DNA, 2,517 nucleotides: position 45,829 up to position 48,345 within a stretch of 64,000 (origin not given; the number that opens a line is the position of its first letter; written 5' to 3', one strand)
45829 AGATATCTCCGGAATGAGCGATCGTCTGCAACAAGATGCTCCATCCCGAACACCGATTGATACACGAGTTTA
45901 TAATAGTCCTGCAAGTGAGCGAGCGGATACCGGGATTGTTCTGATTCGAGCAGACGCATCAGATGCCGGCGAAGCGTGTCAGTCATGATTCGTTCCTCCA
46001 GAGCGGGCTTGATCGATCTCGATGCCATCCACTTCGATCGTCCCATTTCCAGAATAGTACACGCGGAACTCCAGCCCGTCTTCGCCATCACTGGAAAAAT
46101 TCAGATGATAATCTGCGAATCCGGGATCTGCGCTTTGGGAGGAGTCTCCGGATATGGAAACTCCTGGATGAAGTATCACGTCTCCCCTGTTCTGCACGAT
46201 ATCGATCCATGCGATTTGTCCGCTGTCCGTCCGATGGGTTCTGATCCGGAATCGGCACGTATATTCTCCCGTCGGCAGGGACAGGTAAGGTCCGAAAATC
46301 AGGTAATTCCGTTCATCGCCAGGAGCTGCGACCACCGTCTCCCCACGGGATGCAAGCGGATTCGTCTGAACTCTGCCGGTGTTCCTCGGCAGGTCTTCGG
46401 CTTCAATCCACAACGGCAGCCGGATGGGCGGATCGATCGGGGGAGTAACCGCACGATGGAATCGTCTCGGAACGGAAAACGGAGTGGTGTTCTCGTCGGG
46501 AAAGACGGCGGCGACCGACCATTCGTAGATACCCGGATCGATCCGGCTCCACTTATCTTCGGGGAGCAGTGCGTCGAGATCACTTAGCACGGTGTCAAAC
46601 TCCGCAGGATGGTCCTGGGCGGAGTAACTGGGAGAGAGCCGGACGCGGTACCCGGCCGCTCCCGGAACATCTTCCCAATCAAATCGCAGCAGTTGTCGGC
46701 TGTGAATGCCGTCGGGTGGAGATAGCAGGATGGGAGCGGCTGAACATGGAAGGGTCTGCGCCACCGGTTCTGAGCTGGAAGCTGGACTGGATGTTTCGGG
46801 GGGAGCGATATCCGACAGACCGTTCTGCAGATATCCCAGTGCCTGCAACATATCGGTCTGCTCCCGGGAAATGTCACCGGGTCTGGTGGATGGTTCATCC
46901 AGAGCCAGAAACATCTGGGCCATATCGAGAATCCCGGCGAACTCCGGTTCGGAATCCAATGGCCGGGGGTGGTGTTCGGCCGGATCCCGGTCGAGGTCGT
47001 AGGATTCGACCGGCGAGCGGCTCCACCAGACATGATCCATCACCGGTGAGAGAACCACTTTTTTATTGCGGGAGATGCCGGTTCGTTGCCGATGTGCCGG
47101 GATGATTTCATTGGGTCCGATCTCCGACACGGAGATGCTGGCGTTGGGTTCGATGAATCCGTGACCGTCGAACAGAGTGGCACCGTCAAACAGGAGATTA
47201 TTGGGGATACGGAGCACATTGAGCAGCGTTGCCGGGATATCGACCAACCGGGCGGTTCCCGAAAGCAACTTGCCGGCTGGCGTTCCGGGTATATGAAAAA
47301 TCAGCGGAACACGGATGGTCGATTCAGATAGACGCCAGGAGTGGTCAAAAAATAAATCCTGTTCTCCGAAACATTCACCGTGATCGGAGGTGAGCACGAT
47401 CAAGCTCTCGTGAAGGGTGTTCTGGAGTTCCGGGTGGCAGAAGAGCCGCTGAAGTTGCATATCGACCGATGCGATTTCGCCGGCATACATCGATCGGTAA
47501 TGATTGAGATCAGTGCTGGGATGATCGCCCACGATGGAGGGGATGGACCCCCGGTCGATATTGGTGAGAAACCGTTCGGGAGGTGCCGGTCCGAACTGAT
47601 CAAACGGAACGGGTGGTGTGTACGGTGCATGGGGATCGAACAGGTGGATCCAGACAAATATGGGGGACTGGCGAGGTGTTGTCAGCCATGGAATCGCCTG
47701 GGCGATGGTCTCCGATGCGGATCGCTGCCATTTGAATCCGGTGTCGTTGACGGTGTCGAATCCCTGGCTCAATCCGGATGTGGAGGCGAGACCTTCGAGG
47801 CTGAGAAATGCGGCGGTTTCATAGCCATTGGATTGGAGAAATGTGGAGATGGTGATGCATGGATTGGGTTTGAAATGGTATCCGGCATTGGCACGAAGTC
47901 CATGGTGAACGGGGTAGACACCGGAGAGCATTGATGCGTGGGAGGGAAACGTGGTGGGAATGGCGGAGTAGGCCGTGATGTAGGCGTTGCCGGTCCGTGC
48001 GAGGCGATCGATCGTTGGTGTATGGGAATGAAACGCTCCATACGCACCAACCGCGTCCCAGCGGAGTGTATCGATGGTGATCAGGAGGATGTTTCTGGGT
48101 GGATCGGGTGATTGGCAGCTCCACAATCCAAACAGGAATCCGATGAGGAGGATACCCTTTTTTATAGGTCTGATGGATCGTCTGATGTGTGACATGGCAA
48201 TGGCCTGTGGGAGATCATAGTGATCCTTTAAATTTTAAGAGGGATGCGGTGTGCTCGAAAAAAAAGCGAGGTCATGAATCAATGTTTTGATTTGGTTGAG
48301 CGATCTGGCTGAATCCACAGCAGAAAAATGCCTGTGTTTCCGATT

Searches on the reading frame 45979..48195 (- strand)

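Call 44: search_protein_families(library=pfam, proteins=[window:45979-48195:-], max_evalue=0.00001)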
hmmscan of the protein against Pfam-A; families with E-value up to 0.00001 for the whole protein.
window:45979-48195:- (738 aa): 2 families
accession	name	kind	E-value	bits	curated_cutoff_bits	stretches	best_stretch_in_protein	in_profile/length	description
PF00884.28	Sulfatase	-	9e-33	114.3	25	1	34-328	1-299/301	Sulfatase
PF01663.27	Phosphodiest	-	8e-13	49.1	23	1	37-106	2-68/342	Type I phosphodiesterase / nucleotide pyrophosphatase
